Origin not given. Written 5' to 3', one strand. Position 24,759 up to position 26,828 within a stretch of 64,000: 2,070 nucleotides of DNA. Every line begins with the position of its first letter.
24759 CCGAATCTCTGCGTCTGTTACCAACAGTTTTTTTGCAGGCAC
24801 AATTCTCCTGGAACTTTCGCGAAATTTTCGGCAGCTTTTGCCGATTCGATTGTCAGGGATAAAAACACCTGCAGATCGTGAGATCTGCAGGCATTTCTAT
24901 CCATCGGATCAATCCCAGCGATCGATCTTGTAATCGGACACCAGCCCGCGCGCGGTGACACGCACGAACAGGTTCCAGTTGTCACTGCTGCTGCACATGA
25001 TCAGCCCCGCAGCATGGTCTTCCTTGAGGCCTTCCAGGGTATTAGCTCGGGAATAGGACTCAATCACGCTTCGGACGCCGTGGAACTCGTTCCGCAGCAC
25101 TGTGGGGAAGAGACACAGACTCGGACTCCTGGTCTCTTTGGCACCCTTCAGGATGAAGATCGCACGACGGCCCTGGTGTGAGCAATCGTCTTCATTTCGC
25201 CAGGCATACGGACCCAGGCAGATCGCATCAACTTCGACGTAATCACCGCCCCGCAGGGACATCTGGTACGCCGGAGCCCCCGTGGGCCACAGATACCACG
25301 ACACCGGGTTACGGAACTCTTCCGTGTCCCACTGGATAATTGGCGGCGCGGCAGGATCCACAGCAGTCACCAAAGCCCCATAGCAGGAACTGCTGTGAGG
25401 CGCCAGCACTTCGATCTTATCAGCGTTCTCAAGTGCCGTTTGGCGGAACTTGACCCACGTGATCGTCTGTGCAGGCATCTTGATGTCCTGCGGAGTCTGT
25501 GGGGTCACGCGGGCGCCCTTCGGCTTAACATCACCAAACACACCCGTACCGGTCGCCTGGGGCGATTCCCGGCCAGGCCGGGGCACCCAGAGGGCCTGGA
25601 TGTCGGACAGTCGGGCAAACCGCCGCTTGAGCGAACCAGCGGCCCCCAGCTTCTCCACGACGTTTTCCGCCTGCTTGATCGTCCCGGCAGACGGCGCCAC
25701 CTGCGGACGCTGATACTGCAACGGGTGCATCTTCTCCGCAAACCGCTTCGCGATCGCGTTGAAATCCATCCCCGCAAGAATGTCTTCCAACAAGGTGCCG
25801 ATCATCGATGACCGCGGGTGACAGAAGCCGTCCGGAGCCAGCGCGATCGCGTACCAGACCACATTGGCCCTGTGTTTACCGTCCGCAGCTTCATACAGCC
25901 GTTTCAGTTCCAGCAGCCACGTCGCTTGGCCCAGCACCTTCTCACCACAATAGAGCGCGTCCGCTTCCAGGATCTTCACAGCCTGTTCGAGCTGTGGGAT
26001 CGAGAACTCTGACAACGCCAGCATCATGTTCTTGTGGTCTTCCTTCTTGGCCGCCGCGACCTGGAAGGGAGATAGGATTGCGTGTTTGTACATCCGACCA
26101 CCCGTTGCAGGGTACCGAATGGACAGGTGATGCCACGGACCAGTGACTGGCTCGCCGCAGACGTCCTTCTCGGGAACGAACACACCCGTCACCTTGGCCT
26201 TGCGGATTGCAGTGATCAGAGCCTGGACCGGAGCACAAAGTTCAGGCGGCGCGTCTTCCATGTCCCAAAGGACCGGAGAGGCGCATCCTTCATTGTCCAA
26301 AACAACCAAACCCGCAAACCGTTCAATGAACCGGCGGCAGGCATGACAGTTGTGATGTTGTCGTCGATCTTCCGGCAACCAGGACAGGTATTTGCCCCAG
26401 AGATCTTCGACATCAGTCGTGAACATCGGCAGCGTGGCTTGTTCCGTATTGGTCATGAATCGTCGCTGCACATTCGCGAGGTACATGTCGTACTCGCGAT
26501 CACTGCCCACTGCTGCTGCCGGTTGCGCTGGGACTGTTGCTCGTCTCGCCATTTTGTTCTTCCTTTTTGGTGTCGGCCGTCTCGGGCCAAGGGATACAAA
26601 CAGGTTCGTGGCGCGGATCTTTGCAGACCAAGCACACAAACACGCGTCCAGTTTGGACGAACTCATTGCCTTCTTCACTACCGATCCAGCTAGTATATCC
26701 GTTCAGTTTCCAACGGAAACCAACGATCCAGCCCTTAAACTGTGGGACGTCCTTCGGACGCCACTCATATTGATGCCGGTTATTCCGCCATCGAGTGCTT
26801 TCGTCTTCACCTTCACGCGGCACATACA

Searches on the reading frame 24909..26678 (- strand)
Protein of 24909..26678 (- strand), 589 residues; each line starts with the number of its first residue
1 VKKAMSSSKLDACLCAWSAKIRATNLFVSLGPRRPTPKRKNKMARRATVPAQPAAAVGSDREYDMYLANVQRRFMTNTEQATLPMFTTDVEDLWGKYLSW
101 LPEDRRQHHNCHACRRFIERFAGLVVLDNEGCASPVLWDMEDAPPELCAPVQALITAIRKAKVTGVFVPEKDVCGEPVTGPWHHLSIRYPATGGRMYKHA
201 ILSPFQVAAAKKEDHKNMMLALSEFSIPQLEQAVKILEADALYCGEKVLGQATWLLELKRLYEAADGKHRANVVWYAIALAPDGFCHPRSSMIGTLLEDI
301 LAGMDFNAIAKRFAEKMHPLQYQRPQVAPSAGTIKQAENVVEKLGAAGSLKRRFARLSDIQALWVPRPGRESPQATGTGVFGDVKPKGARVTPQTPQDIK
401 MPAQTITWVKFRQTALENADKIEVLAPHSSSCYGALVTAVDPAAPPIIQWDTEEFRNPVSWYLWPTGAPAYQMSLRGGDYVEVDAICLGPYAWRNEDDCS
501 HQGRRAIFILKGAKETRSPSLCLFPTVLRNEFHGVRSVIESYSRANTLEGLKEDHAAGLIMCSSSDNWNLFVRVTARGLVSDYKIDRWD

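Call 8: search_protein_families(library=pfam, proteins=[window:24909-26678:-], max_evalue=0.01)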
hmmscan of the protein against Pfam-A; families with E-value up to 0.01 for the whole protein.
window:24909-26678:- (589 aa): 0 families

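Call 9: search_protein_families(library=phrogs, proteins=[window:24909-26678:-], max_evalue=0.001)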
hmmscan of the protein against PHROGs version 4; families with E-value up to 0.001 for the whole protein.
window:24909-26678:- (589 aa): 3 families
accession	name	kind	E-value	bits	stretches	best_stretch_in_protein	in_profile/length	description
phrog_1735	-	unknown function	8.5e-94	316.7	2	62-463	3-404/673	-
phrog_23228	-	unknown function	8.5e-11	42.2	1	256-498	5-236/472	-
phrog_21434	-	unknown function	0.0001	23.6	1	65-139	6-84/93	-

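Call 10: search_dna_similar(query=window:24909-26678:-, collection=phages, mode=protein, max_rows=15)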
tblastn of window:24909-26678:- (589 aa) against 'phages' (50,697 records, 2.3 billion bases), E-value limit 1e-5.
Records with a match: 533; places in all: 533; records where one place covers at least 80% of the query: 100.
Best place of each record, by identity: <60% 533.
By first word of the organism name: Salmonella 159; Klebsiella 83; Bacillus 32; Serratia 31; Escherichia 30; Caulobacter 28; Xanthomonas 24; Pseudomonas 22; Vibrio 19; Stenotrophomonas 13; and 30 more.
By host as written in the record: - 56; Klebsiella pneumoniae 42; Salmonella enterica 26; Salmonella enterica subsp. enterica serovar Enteritidis PT1 21; Bacillus cereus 15; Salmonella enterica subsp. enterica serovar Typhimurium 14; Escherichia coli O157:H7 11; Salmonella sp. 10; and 163 more.
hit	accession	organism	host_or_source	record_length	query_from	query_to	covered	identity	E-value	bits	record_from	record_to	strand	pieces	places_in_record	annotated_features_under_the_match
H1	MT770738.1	Rhizobium phage B1VFA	Rhizobium leguminosarum VF39SM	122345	59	589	90%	41.6%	1e-116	387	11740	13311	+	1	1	hypothetical protein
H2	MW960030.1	Rhizobium phage RHph_X66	R. phaseoli sv. phaseoli INC 2-5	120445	84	589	86%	42.3%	9e-118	390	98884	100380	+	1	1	hypothetical protein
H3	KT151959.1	Brevibacillus phage Sundance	Brevibacillus laterosporus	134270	63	589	87%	38.3%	3e-86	365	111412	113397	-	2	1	hypothetical protein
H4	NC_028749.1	Brevibacillus phage Sundance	Brevibacillus laterosporus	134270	63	589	87%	38.3%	3e-86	365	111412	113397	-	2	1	hypothetical protein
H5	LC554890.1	Ralstonia phage RP13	Ralstonia solanacearum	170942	60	589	90%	36.8%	4e-95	325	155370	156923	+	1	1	hypothetical protein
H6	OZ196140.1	Vibrio phage D181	Seawater and oysters mix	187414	43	589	93%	35.2%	1e-97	332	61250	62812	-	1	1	hypothetical protein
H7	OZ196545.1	Vibrio phage D148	Seawater and oysters mix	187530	43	589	93%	35.2%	1e-97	332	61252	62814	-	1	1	hypothetical protein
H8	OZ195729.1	Vibrio phage D69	Seawater and oysters mix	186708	43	589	93%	35.2%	2e-97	332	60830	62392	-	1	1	hypothetical protein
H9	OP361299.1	Pseudomonas phage phiH2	Pseudomonas sp. PA14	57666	32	589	95%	34.4%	2e-88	305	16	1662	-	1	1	hypothetical protein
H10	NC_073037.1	Pseudomonas phage phiH2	Pseudomonas sp. PA14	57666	32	589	95%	34.4%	2e-88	305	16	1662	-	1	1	hypothetical protein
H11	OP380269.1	Pseudomonas phage phiH1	Pseudomonas aeruginosa PA14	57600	32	589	95%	34.2%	2e-86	299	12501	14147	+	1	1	hypothetical protein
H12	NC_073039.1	Pseudomonas phage phiH1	Pseudomonas aeruginosa PA14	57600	32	589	95%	34.2%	2e-86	299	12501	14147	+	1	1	hypothetical protein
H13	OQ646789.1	Pseudomonas phage PA_LZ02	Pseudomonas aeruginosa PAO1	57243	32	589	95%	34.2%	8e-85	295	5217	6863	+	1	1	hypothetical protein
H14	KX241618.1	Xanthomonas phage Xoo-sp2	Xanthomonas oryzae pv. oryzae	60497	27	587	95%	33.4%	2e-80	282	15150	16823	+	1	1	hypothetical protein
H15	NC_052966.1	Xanthomonas phage Xoo-sp2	Xanthomonas oryzae pv. oryzae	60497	27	587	95%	33.4%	2e-80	282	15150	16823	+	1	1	hypothetical protein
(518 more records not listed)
